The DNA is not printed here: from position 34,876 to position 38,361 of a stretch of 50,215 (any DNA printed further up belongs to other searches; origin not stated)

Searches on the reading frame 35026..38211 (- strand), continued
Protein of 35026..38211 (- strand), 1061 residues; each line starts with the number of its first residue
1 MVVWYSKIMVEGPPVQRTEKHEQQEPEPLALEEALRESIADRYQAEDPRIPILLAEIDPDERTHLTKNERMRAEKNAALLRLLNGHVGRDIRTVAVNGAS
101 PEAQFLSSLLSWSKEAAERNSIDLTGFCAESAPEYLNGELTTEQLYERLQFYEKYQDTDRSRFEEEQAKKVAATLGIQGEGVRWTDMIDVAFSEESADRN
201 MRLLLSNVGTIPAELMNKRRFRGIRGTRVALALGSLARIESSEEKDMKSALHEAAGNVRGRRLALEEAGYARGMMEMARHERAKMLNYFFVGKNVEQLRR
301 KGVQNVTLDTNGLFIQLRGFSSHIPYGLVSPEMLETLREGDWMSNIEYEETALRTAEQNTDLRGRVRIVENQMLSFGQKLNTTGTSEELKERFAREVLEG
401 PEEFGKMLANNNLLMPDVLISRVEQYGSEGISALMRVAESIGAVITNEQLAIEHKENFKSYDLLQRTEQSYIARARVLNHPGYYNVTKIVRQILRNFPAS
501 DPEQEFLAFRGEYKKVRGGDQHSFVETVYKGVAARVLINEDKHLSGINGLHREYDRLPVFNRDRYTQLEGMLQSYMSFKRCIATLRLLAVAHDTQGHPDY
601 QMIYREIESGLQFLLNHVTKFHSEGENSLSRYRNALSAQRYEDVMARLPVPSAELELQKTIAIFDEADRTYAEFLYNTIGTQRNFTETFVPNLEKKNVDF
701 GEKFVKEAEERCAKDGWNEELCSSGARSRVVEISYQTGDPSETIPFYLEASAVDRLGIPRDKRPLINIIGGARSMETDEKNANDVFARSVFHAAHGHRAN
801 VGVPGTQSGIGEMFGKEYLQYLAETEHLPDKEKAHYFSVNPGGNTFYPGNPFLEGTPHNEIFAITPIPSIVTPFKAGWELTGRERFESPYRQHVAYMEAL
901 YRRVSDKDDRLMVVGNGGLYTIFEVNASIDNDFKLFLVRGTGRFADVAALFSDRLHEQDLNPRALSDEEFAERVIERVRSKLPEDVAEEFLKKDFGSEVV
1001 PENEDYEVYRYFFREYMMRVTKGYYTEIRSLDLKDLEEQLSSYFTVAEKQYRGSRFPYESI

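Call 56: search_protein_families(library=pfam, proteins=[L001:13534-14241:+, L085:6914-7921:-, L086:4391-4900:-, L092:1916-2395:-, L095:6399-7007:-, L086:418-1299:+, L090:7250-8452:+, L093:9173-9778:+, L095:1893-2630:+, L091:9010-9774:-], max_evalue=0.01)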
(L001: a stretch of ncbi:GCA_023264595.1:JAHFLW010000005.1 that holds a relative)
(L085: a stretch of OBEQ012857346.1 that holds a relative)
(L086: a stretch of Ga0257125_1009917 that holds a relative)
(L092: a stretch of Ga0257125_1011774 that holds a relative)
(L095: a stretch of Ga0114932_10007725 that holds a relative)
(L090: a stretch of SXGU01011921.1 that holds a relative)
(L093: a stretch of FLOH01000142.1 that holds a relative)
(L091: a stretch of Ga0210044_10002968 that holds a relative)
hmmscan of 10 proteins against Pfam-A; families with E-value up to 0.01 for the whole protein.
L001:13534-14241:+ (236 aa): 0 families

L085:6914-7921:- (335 aa): 0 families

L086:4391-4900:- (169 aa): 0 families

L092:1916-2395:- (159 aa): 0 families

L095:6399-7007:- (202 aa): 0 families

L086:418-1299:+ (293 aa): 1 family
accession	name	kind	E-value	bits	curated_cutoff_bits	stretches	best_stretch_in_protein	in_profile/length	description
PF01875.22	Memo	-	4e-26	92.3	27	1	82-272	53-253/269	Memo-like protein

L090:7250-8452:+ (400 aa): 1 family
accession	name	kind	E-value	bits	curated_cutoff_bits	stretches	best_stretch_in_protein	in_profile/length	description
PF01156.24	IU_nuc_hydro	-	1.3e-10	41.9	34.2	1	80-265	36-215/297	Inosine-uridine preferring nucleoside hydrolase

L093:9173-9778:+ (201 aa): 3 families
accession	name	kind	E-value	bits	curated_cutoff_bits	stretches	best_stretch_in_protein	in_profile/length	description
PF00583.31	Acetyltransf_1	-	5.2e-07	30.4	20.7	1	65-119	31-86/116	Acetyltransferase (GNAT) family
PF13508.13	Acetyltransf_7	-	1.2e-05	26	27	1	70-119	5-54/84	Acetyltransferase (GNAT) domain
PF13673.13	Acetyltransf_10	-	0.00013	22.3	23.6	1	66-149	29-110/128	Acetyltransferase (GNAT) domain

L095:1893-2630:+ (245 aa): 0 families

L091:9010-9774:- (254 aa): 2 families
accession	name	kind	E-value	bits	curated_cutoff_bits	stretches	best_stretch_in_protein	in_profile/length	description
PF00117.34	GATase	-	4.3e-17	62.8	22.8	1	45-206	22-175/190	Glutamine amidotransferase class-I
PF07722.19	Peptidase_C26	-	0.00063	20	20.5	1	79-130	80-131/219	Peptidase C26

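Call 62: predict_structure(alignment_id=A3)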
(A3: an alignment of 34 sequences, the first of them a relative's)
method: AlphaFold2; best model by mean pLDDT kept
length: 1061 residues; sequences in the alignment: 34
mean_pLDDT: 88.2   pTM: 0.86
mean pLDDT of the five models: 88.2, 86.4, 85.0, 84.9, 84.7
residues with pLDDT >= 90: 736; 70-90: 231; 50-70: 57; < 50: 37
segments of 3 or more residues with pLDDT < 50: 1-27, 775-779, 1058-1061
pLDDT, mean of each block of 10 residues (from residue 1): 30 35 45 88 74 73 85 92 93 94 95 90 88 86 95 93 93 91 91 95 96 96 96 97 96 93 95 95 97 96 93 94 95 96 94 94 90 94 95 97 96 95 96 97 87 63 85 92 95 90 94 91 96 94 82 92 91 91 90 71 89 91 91 79 67 90 95 88 81 92 96 93 95 77 85 92 90 51 87 95 92 94 94 95 95 92 96 91 92 94 91 92 93 90 89 65 85 93 91 95 96 89 70 92 89 61 37
secondary structure, 60 per line:
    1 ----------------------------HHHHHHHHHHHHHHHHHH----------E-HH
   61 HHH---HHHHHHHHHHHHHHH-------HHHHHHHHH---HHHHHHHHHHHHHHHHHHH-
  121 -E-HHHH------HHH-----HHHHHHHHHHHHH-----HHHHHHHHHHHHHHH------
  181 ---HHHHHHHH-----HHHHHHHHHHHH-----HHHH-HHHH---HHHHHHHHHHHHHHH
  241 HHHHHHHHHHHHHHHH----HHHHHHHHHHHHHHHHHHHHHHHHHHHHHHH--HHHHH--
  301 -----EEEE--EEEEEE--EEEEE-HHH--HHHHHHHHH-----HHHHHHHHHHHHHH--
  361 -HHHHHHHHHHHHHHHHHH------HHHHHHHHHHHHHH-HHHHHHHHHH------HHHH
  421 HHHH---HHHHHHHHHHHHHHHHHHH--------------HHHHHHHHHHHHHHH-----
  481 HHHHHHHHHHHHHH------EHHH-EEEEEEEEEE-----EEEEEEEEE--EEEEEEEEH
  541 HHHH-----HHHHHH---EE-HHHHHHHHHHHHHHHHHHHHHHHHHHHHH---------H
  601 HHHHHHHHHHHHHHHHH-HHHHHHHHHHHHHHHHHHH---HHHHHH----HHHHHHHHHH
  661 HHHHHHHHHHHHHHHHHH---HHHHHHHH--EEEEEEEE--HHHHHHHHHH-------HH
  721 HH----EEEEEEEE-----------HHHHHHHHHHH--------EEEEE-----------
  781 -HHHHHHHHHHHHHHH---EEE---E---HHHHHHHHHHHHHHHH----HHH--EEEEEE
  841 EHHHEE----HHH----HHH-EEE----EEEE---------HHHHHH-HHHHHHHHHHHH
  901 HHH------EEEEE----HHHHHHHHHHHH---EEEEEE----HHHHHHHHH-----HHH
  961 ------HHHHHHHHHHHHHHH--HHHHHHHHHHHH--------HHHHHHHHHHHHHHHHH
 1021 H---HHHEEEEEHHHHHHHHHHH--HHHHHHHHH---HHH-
elements in order (helices of 4 or more, strands of 3 or more residues): H29-46 H59-63 H67-81 H89-97 H101-119 H124-127 H142-154 H160-174 H184-191 H197-208 H214-217 H219-222 H226-256 H261-291 H294-298 E306-309 E312-317 E320-324 H331-339 H345-358 H362-379 H386-399 H401-410 H417-424 H428-446 H461-475 H481-494 E506-515 E521-529 E532-539 H540-544 H550-555 H562-590 H600-617 H619-637 H641-646 H651-678 H682-689 E692-699 H702-711 H719-722 E727-734 H746-756 E765-769 H782-796 E800-802 H810-825 E835-841 E862-864 E869-872 H882-887 H889-903 E910-914 H919-930 E934-939 H944-952 H967-981 H984-995 H1004-1021 E1028-1032 H1033-1043 H1046-1054

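Call 64: fold_search(model_id=the predicted structure, library=pdb)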
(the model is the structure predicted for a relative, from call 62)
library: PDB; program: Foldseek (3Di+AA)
matches with E <= 10: 586; with E <= 0.001: 100
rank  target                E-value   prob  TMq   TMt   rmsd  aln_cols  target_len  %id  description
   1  6pkx_A                6.5e-07  1.00  0.21  0.19   6.4       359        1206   16  Cryo-EM structure of the zebrafish TRPM2 channel in the presence of ADPR and Ca2+ (released 2019-08-28)
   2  7mbt_A                1.4e-06  1.00  0.22  0.23   7.1       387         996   11  Cryo-EM structure of zebrafish TRPM5 E337A mutant in the presence of 5 mM calcium (low calcium occupancy in the transm (released 2021-07-07)
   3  8sib                  3.7e-06  1.00  0.18  0.38   8.0       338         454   14  Cryo-EM structure of TRPM7 MHR1-3 domain (released 2023-05-17)
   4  8srh_A                1.1e-05  1.00  0.20  0.16   8.3       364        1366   12  Cryo-EM structure of TRPM2 chanzyme (E1114A) in the presence of Magnesium and ADP-ribose, open state (released 2024-05-15)
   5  9y2a_A                1.4e-05  1.00  0.20  0.21   6.3       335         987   16  Cryo-EM structure of the human TRPM4 channel in complex with calcium and DAB at 37 degrees Celsius (released 2026-02-04)
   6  9p3q_A                1.4e-05  1.00  0.20  0.21   7.4       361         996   11  Zebrafish TRPM5 D797A mutant with 5mM calcium (released 2026-01-07)
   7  6pur_A                1.7e-05  1.00  0.20  0.17   6.1       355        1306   13  Human TRPM2 bound to ADPR (released 2019-09-25)
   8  8e6q_A                2.1e-05  1.00  0.21  0.17   5.2       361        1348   13  Human TRPM2 ion channel in 1 mM ADPR (released 2024-08-14)
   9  7mbq_A                2.1e-05  1.00  0.20  0.22   7.1       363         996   12  Cryo-EM structure of zebrafish TRPM5 in the presence of 5 mM calcium (released 2021-07-07)
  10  9b90_A                2.2e-05  1.00  0.19  0.20   5.9       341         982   15  Cryo-EM structure of the human TRPM4 channel in complex with calcium and ATP at 37 degrees Celsius (released 2024-05-15)
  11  9b8w_A                2.7e-05  1.00  0.20  0.21   6.3       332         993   16  Cryo-EM structure of the human TRPM4 in complex with calcium at 37 degrees Celsius (released 2024-05-15)
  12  8e6v                  2.7e-05  1.00  0.21  0.31   6.7       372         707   13  MHR1/2 and NUDT9H of human TRPM2 in 1 mM dADPR (local refinement) (released 2024-08-14)
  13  9p3v_A                2.7e-05  1.00  0.21  0.22   7.2       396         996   11  Zebrafish TRPM5 Q771A mutant with 5mM calcium and 0.5mM CBTA (released 2026-01-07)
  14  9p3s_A                3.5e-05  1.00  0.21  0.22   7.2       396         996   11  Zebrafish TRPM5 D797N mutant with 5mM calcium and 0.5mM CBTA (released 2026-01-07)
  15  6d73_B                3.9e-05  1.00  0.18  0.16   7.0       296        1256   16  Cryo-EM structure of the zebrafish TRPM2 channel in the presence of Ca2+ (released 2019-05-15)
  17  9o7y_A                4.7e-05  1.00  0.19  0.19   7.6       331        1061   15  Cryo-EM structure of apo rabbit TRPM3 having 2 resting and 2 activated subunits (para position) at 18 degrees Celsius (released 2025-12-17)
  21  7aov_A                5.5e-05  1.00  0.18  0.44  10.9       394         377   14  Crystal Structure of a TRPM2 Domain (released 2022-03-02)
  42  9n1l_A                1.7e-04  1.00  0.19  0.19   6.9       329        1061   14  Cryo-EM structure of rabbit TRPM3 in complex with primidone in resting state at 18 degrees Celsius (released 2025-12-17)
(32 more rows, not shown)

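Call 73: find_related_loci(query=A3, collection=viral_contigs, flank=10000)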
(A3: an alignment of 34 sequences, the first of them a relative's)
Query A3 (1061 aa) in viral_contigs; peptide patterns used: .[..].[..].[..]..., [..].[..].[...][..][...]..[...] (x = any residue, [..] = any of these).
10 stretches matched a pattern, but none encodes a relative of the query by tblastn (E <= 1e-3).

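Call 79: search_protein_families(library=pfam, alignment_id=A3, max_evalue=0.01)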
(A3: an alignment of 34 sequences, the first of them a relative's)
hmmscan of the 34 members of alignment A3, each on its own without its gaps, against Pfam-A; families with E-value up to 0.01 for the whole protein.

A. member 1, P0001 (1061 aa): 1 family
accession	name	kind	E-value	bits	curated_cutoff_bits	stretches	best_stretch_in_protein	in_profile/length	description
PF18171.6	LSDAT_prok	-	4.5e-10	39.6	25.4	2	894-949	109-165/195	SLOG in TRPM, prokaryote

B. families by the number of members that match (of 34 scanned): 3 families
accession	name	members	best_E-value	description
PF18171.6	LSDAT_prok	30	3.3e-11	SLOG in TRPM, prokaryote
PF18139.7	LSDAT_euk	3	0.00051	SLOG in TRPM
PF20612.3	SHOCT_2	1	0.0023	SHOCT domain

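Call 81: search_protein_families(library=ncbifam, proteins=[L087:6153-6596:-, L085:6914-7921:-, L001:13534-14241:+, L003:10048-10602:+], max_evalue=0.01)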
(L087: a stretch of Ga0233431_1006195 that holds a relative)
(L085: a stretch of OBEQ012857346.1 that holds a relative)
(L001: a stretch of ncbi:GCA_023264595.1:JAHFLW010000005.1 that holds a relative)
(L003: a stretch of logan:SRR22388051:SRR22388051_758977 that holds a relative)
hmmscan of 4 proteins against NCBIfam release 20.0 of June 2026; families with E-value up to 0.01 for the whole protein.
L087:6153-6596:- (147 aa): 1 family
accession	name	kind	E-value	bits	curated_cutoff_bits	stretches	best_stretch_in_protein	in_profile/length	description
TIGR03594.1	GTPase_EngA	equivalog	0.0052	15.8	306.7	1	42-95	67-121/432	ribosome biogenesis GTPase Der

L085:6914-7921:- (335 aa): 0 families

L001:13534-14241:+ (236 aa): 0 families

L003:10048-10602:+ (184 aa): 1 family
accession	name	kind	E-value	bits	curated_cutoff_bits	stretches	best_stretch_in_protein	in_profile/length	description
NF002243.0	PRK01153.1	subfamily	0.0049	16.5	127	1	14-165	3-151/175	nicotinamide-nucleotide adenylyltransferase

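Call 85: find_encoding_contigs(protein=P0127, flank=10000, max_places=3)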
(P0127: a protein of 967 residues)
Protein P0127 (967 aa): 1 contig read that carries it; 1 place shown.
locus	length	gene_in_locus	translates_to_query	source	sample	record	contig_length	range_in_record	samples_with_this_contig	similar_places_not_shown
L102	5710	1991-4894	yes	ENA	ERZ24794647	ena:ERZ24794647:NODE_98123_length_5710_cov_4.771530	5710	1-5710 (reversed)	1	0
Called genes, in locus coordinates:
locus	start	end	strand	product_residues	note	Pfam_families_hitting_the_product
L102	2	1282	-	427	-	?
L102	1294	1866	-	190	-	PF04073:tRNA_edit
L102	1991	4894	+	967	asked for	PF18171:LSDAT_prok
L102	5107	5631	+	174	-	-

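Call 86: find_encoding_contigs(protein=P0134, flank=10000, max_places=3)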
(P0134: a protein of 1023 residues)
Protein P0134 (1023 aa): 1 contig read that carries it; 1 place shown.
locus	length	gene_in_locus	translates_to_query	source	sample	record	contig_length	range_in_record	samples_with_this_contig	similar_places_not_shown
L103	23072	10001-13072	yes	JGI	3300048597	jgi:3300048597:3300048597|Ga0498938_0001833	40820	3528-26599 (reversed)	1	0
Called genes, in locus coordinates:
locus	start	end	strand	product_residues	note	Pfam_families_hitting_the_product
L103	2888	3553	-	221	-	-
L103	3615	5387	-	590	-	PF00664:ABC_membrane, PF02463:SMC_N, PF00005:ABC_tran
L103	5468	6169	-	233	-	PF05552:MS_channel_1st_1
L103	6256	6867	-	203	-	-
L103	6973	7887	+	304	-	-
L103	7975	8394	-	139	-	PF16320:Ribosomal_L12_N, PF00542:Ribosomal_L12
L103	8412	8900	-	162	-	PF00466:Ribosomal_L10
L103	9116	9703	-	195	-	PF01066:CDP-OH_P_transf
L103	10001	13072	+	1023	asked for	-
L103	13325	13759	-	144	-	PF15891:Nuc_deoxyri_tr2 (faint)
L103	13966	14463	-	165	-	PF07098:DUF1360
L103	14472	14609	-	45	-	-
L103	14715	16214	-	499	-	PF01471:PG_binding_1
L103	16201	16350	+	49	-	-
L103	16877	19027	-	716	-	-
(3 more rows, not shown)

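Call 87: find_encoding_contigs(protein=P0138, flank=10000, max_places=3)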
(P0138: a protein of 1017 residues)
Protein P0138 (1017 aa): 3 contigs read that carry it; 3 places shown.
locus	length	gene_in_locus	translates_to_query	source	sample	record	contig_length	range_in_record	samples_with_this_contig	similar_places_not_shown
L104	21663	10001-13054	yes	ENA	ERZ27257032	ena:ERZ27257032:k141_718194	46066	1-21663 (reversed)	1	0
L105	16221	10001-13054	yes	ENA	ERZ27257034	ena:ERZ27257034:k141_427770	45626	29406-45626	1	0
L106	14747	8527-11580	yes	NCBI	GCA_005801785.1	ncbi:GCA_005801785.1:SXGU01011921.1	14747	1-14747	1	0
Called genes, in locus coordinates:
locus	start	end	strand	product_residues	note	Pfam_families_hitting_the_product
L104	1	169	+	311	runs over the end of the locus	PF13793:Pribosyltran_N, PF00156:Pribosyltran, PF14572:Pribosyl_synth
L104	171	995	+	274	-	PF00300:His_Phos_1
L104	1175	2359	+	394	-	-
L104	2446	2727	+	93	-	-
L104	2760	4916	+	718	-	PF00795:CN_hydrolase, PF02540:NAD_synthase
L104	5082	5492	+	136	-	-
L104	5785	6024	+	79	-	-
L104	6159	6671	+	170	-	-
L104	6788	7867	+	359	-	PF01156:IU_nuc_hydro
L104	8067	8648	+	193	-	PF00293:NUDIX (weak)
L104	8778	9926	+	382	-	PF01156:IU_nuc_hydro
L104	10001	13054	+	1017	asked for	PF18171:LSDAT_prok (weak)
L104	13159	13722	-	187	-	-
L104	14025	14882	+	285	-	-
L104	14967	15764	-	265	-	PF04402:SIMPL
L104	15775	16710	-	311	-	PF03741:TerC, PF04332:DUF475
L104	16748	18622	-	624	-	PF00005:ABC_tran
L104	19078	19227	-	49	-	-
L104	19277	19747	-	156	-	PF10648:Gmad2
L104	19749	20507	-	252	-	PF01061:ABC2_membrane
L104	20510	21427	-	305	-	PF00005:ABC_tran, PF13304:AAA_21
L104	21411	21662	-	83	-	?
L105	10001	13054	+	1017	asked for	PF18171:LSDAT_prok (weak)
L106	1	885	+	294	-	?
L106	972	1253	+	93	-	-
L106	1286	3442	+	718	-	PF00795:CN_hydrolase, PF02540:NAD_synthase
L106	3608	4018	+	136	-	-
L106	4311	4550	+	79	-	-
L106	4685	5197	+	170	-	-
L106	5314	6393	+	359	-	PF01156:IU_nuc_hydro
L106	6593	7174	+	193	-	PF00293:NUDIX (weak)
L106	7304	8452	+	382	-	PF01156:IU_nuc_hydro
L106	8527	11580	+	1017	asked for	PF18171:LSDAT_prok (weak)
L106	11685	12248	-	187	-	-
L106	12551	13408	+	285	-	-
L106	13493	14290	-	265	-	PF04402:SIMPL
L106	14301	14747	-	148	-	?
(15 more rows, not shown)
